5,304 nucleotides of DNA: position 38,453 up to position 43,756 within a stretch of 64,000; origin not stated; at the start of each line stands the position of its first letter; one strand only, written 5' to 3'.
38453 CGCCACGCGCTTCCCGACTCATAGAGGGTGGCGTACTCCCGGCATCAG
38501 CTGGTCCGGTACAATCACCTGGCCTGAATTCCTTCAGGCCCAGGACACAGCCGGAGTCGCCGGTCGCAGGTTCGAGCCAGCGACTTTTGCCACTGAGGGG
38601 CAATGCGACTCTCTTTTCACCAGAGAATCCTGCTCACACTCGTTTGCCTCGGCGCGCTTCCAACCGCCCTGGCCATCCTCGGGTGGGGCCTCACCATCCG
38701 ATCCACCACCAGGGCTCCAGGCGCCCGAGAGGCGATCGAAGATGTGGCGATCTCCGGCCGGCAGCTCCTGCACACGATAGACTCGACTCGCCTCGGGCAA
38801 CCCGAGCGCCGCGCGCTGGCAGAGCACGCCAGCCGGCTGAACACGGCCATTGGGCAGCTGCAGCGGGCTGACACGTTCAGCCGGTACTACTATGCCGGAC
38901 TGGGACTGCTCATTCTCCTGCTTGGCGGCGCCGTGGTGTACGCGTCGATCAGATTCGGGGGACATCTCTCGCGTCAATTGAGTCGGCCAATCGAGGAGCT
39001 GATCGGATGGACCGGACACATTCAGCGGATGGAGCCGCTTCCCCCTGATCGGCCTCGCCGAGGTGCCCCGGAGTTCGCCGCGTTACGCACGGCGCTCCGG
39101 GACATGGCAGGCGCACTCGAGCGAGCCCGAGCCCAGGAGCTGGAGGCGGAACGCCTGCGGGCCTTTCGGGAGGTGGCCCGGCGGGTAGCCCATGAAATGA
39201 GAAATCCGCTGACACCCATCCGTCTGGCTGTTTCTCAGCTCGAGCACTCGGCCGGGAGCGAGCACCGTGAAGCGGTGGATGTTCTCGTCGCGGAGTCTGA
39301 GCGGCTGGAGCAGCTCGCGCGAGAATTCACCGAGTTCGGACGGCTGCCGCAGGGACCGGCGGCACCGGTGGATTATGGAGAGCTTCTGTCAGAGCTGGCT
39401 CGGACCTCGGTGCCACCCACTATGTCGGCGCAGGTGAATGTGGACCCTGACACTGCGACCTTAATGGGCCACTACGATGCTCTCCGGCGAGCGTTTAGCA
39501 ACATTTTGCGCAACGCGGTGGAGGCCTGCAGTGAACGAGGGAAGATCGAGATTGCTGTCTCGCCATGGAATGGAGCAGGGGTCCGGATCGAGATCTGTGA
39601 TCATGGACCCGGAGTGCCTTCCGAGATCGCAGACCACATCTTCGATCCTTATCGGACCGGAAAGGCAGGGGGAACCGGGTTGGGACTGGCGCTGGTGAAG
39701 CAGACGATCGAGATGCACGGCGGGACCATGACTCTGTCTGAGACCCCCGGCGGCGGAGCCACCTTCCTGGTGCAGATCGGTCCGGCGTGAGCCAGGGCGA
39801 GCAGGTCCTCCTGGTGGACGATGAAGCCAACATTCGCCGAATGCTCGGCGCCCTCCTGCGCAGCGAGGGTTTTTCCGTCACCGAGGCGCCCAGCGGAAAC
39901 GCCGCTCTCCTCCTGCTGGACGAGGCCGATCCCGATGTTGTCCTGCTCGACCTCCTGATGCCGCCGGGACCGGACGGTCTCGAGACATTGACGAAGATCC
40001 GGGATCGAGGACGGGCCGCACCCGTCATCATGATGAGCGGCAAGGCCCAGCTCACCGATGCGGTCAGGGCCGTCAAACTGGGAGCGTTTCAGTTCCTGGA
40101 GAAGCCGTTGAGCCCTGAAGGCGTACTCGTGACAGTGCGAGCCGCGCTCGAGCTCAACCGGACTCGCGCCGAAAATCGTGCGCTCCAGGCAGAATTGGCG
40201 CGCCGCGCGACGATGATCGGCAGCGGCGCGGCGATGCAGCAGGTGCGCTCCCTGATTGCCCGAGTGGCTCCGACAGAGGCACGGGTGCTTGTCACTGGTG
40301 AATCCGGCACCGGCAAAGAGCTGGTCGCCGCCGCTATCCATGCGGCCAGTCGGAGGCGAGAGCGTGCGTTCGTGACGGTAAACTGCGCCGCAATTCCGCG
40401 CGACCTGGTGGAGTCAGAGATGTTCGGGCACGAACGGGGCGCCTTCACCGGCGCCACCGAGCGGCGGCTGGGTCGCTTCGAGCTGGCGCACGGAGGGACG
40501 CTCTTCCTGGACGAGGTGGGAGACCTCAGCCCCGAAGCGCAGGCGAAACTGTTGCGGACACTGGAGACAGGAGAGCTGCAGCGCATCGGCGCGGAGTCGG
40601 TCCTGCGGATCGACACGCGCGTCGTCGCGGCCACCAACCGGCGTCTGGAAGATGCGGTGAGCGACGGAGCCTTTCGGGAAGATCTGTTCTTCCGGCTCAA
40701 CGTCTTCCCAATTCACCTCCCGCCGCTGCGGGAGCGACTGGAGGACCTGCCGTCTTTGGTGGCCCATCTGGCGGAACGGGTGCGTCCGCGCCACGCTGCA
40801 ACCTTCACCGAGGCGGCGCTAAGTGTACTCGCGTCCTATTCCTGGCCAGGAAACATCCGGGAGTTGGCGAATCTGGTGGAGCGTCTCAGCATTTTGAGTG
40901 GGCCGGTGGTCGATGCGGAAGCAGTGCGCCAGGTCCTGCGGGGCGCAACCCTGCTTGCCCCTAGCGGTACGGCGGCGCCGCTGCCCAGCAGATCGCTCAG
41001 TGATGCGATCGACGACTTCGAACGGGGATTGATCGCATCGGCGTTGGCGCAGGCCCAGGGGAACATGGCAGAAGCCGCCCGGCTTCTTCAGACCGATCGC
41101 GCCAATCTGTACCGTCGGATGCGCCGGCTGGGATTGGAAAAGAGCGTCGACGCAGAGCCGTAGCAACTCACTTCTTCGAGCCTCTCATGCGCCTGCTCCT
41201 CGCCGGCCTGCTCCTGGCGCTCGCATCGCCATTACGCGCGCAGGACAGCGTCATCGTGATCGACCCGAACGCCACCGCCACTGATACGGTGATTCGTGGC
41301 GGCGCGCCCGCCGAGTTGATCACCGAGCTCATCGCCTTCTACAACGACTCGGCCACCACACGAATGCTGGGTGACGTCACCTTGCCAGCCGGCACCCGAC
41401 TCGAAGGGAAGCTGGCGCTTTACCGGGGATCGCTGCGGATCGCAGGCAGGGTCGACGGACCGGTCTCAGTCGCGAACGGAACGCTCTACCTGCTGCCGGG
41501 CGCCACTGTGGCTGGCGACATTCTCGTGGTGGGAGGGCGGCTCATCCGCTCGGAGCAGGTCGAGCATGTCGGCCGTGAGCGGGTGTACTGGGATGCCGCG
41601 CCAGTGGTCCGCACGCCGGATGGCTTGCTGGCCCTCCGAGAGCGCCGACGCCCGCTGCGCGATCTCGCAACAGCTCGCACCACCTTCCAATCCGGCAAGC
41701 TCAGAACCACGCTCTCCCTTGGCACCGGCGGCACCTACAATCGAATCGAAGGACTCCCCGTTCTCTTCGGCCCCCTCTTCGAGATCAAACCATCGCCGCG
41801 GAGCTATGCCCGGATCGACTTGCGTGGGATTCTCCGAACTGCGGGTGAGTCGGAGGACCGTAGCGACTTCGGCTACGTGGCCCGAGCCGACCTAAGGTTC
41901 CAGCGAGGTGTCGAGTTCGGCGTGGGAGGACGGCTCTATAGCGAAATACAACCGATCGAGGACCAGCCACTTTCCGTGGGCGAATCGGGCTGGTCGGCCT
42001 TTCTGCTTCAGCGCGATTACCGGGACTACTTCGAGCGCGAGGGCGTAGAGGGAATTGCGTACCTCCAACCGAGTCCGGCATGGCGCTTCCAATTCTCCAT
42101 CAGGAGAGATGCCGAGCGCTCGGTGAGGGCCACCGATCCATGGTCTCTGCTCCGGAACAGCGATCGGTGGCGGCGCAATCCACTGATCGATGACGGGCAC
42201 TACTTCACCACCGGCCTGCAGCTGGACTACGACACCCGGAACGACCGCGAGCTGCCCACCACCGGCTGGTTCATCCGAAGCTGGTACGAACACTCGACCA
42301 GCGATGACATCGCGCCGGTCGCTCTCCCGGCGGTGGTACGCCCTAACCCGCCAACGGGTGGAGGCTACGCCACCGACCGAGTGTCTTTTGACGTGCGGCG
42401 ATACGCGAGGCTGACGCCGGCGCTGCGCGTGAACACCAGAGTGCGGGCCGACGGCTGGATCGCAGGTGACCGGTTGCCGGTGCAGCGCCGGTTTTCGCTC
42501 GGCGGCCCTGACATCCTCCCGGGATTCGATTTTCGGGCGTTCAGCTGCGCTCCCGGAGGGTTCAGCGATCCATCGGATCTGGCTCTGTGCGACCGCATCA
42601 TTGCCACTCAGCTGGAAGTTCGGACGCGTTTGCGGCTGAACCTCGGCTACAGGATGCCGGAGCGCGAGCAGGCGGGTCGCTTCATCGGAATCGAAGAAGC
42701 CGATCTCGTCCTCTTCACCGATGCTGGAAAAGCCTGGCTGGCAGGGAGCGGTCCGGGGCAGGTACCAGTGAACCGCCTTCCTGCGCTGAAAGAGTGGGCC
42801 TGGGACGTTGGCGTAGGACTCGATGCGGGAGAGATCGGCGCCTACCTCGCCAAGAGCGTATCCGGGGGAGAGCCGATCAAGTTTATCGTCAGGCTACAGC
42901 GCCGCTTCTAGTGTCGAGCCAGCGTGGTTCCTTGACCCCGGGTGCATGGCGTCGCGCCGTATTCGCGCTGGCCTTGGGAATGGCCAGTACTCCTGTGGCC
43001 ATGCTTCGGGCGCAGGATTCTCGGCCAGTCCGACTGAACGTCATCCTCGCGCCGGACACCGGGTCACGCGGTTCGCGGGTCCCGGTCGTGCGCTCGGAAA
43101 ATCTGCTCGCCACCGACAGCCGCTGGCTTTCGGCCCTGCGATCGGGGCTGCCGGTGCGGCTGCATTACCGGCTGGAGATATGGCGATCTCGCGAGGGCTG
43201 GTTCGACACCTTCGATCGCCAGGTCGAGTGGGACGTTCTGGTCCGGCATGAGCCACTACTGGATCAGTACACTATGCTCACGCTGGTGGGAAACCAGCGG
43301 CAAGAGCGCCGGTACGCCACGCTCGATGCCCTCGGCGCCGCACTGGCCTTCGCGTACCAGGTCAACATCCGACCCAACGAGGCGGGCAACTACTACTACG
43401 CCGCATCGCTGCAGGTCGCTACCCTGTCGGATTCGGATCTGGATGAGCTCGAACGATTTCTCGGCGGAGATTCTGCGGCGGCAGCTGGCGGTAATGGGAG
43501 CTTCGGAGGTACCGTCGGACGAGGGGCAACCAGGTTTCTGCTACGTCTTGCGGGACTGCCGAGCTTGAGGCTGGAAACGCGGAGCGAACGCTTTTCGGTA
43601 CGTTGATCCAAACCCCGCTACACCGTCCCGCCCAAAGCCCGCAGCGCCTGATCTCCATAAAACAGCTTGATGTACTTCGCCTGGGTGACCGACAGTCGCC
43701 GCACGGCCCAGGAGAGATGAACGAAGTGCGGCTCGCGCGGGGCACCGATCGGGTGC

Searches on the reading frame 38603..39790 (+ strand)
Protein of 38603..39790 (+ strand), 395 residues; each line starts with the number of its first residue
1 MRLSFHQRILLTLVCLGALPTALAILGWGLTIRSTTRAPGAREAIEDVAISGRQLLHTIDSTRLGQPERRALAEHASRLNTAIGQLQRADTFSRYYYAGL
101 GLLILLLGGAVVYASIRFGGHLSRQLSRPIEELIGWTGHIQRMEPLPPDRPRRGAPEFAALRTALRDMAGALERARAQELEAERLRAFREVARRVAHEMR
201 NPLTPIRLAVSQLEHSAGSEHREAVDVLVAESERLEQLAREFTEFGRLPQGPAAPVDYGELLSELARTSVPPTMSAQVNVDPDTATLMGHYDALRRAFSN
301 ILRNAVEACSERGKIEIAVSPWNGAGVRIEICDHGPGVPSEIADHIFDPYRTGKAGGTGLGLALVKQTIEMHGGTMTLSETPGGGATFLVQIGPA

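Call 6: search_protein_families(library=pfam, proteins=[window:38603-39790:+], max_evalue=0.01)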
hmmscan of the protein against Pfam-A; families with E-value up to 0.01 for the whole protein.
window:38603-39790:+ (395 aa): 4 families
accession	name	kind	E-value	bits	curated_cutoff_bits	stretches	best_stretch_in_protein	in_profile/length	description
PF02518.31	HATPase_c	-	1.4e-25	90.3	26.4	1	291-391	3-106/111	Histidine kinase-, DNA gyrase B-, and HSP90-like ATPase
PF00512.31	HisKA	-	6e-12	45.9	26.9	1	190-250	4-65/66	His Kinase A (phospho-acceptor) domain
PF14501.12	HATPase_c_5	-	6.7e-05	23.2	22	1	294-379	6-89/102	GHKL domain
PF13581.12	HATPase_c_2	-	0.00094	19.6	27.4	1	297-367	39-107/127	Histidine kinase-like ATPase domain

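Call 8: search_protein_families(library=ncbifam, proteins=[window:38603-39790:+], max_evalue=0.00001)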
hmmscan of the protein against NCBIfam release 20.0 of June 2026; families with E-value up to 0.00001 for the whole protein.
window:38603-39790:+ (395 aa): 77 families (the best 25 are shown)
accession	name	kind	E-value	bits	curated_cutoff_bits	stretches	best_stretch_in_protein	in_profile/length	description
NF008468.0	PRK11360.1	equivalog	5.4e-41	140.7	646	1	171-390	379-604/616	two-component system sensor histidine kinase AtoS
NF007688.0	PRK10364.1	equivalog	6.3e-33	114.2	479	1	182-391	234-448/460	two-component system sensor histidine kinase ZraS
NF010411.0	PRK13837.1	equivalog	1.6e-27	95.9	647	1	170-391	423-672/828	two-component system VirA-like sensor kinase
NF008312.0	PRK11100.1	equivalog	1.8e-27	96.3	356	1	104-388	184-468/477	two-component system sensor histidine kinase CreC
TIGR02966.1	phoR_proteo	equivalog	6.7e-26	91.1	334.2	1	190-391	116-332/333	phosphate regulon sensor histidine kinase PhoR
TIGR02916.1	PEP_his_kin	equivalog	1.5e-25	89.9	300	1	161-392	446-678/679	XrtA/PEP-CTERM system histidine kinase PrsK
NF046044.1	PnpS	equivalog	1.8e-24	86.5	400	1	194-392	176-389/390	two-component system histidine kinase PnpS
NF047496.1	HK_LIC11548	equivalog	3e-24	85.7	750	1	104-391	277-586/589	LIC_11548 family sensor histidine kinase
NF007004.0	PRK09467.1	equivalog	6.6e-24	84.5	415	1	114-387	168-429/440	two-component system sensor histidine kinase EnvZ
NF007007.0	PRK09470.1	equivalog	9.3e-24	84.1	486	1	111-389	177-454/463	envelope stress sensor histidine kinase CpxA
NF040691.1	MtrAB_MtrB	equivalog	3.2e-23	82.5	450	1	152-391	237-489/507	MtrAB system histidine kinase MtrB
NF045900.1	HisKinCpxALeg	equivalog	5.4e-23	81.4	800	1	177-388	221-445/451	two-component system sensor histidine kinase CpxA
NF053867.1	SprKinKinDBac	equivalog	1.7e-22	79.6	775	1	178-392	276-495/500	sporulation kinase KinD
NF008293.1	PRK11073.1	equivalog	2.4e-21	76.4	240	1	178-384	119-338/349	nitrogen regulation protein NR(II)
NF033092.0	HK_WalK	equivalog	3.6e-21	75.4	725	1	181-391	369-591/594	cell wall metabolism sensor histidine kinase WalK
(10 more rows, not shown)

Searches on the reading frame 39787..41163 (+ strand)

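Call 6: search_protein_families(library=pfam, proteins=[window:39787-41163:+], max_evalue=0.01)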
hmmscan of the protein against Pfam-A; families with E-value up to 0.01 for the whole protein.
window:39787-41163:+ (458 aa): 11 families
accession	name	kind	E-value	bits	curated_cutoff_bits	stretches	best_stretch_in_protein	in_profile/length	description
PF00158.32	Sigma54_activat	-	3.4e-69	232.3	20.2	1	143-310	1-168/168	Sigma-54 interaction domain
PF00072.30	Response_reg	-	2.3e-27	95.8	30.2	1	7-114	1-107/111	Response regulator receiver domain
PF14532.12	Sigma54_activ_2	-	9.9e-22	78.1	25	1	144-314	1-138/138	Sigma-54 interaction domain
PF25601.1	AAA_lid_14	-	3.3e-16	59.3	27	1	315-385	1-75/87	AAA+ ATPase lid domain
PF02954.25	HTH_8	-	5.2e-10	39.3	22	1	408-447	2-41/42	Bacterial regulatory protein, Fis family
PF07728.20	AAA_5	-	9.8e-09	35.8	22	1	167-287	2-125/139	AAA domain (dynein-related subfamily)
PF01078.27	Mg_chelatase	-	7.5e-06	25.9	20.3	1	164-284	22-157/207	Magnesium chelatase, subunit ChlI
PF13191.12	AAA_16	-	1.4e-05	26.1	32.6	1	144-265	3-103/167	AAA ATPase domain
PF00004.35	AAA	-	4e-05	24.5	21.2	1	167-288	1-111/131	ATPase family associated with various cellular activities (AAA)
PF13401.12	AAA_22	-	0.0021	18.8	27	0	167-207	8-50/130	AAA domain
PF07724.20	AAA_2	-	0.0059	17.1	27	0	165-284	4-124/166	AAA domain (Cdc48 subfamily)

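Call 8: search_protein_families(library=ncbifam, proteins=[window:39787-41163:+], max_evalue=0.00001)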
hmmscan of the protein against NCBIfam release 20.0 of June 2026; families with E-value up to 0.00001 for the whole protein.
window:39787-41163:+ (458 aa): 104 families (the best 25 are shown)
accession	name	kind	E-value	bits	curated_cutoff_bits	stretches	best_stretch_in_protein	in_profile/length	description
NF008469.0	PRK11361.1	equivalog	2.9e-126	421.9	714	1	2-451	2-457/461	acetoacetate metabolism transcriptional regulator AtoC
TIGR01818.1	ntrC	equivalog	2e-123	412.6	558.6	1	7-447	1-462/463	nitrogen regulation protein NR(I)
NF051870.1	NAssimRespRegNtrX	equivalog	4.5e-116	388.4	600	1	6-450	3-452/452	nitrogen assimilation response regulator NtrX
TIGR02915.1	PEP_resp_reg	equivalog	3.1e-113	379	502.6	1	7-450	1-444/445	PEP-CTERM-box response regulator transcription factor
NF003451.0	PRK05022.1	equivalog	6.8e-110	368.2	476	1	125-451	174-511/512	nitric oxide reductase transcriptional regulator NorR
NF007689.0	PRK10365.1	equivalog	3.8e-106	355.5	760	1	6-445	7-439/441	sigma-54-dependent response regulator transcription factor ZraR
NF008176.1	PRK10923.1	equivalog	2.2e-103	346.4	620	1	5-451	4-469/469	nitrogen regulation protein NR(I)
TIGR01817.1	nifA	equivalog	1.1e-100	337.9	528.85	1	127-371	182-428/534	nif-specific transcriptional activator NifA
NF011695.0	PRK15115.1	equivalog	1.9e-99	333.4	763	1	5-452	7-440/445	two-component system response regulator GlrR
NF041946.1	LuxO_transreg_Vib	equivalog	5e-99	332.2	800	1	10-446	2-458/463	quorum-sensing sigma-54 dependent transcriptional regulator LuxO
NF041552.1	TF_PrdR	equivalog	1.6e-92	310.7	795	1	139-446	265-574/577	sigma-54 dependent transcriptional regulator PrdR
NF038308.1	RNA_repair_RtcR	equivalog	1.2e-90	304.9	650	1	113-450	149-518/530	RNA repair transcriptional activator RtcR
NF041906.1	V4R_TF_MobR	exception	1.7e-87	294.1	999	1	142-447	233-543/544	phenol degradation transcriptional regulator MobR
NF049963.1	RespRegFlgRCampy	domain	3.8e-86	289.6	750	1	7-447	3-426/429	fla regulon two-component system response regulator FlgR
NF050807.1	TransRegFlbDCaul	equivalog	1.2e-84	284.8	750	1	27-436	23-426/454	sigma-54-dependent transcriptional regulator FlbD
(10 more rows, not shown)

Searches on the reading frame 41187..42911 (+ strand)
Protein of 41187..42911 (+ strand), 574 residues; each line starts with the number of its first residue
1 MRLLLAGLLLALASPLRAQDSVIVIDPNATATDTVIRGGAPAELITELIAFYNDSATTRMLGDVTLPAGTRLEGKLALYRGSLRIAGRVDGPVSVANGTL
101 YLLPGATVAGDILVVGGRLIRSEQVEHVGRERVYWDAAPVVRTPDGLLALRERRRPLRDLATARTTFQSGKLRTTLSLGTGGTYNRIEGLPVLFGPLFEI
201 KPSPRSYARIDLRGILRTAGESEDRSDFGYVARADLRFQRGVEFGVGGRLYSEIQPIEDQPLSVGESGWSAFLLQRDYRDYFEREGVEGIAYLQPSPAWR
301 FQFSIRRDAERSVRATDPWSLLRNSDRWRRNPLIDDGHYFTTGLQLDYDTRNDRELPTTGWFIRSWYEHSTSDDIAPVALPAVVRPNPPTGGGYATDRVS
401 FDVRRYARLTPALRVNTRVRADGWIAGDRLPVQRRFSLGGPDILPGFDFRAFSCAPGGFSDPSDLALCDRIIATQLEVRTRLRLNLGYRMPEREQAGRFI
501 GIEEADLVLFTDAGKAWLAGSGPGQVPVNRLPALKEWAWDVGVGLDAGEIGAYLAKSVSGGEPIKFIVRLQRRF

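Call 6: search_protein_families(library=pfam, proteins=[window:41187-42911:+], max_evalue=0.01)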
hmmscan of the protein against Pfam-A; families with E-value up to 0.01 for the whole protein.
window:41187-42911:+ (574 aa): 2 families
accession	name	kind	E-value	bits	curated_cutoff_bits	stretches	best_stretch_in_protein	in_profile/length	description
PF01103.29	Omp85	-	1.1e-09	38.7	24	1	340-546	115-290/325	Omp85 superfamily domain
PF04519.19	Bactofilin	-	0.0014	19.2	27.9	1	66-113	3-48/98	Polymer-forming cytoskeletal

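Call 8: search_protein_families(library=ncbifam, proteins=[window:41187-42911:+], max_evalue=0.00001)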
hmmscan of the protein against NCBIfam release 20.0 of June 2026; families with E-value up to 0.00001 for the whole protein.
window:41187-42911:+ (574 aa): 0 families

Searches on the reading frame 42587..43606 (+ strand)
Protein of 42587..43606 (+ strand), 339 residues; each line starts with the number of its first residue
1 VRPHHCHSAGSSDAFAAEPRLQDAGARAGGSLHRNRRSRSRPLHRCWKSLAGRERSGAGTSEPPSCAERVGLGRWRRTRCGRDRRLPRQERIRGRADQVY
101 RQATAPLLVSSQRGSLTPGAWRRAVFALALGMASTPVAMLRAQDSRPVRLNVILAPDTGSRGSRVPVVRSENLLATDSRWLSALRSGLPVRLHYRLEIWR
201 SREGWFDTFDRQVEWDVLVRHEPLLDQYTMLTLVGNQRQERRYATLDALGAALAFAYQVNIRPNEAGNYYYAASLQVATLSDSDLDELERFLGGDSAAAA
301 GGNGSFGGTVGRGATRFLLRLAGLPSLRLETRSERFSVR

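Call 37: search_protein_families(library=pfam, proteins=[window:42587-43606:+], max_evalue=0.001)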
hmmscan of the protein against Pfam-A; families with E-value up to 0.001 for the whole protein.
window:42587-43606:+ (339 aa): 1 family
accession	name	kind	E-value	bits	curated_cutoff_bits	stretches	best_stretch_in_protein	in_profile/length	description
PF14334.11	DUF4390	-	2e-07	31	27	1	182-261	34-112/161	Domain of unknown function (DUF4390)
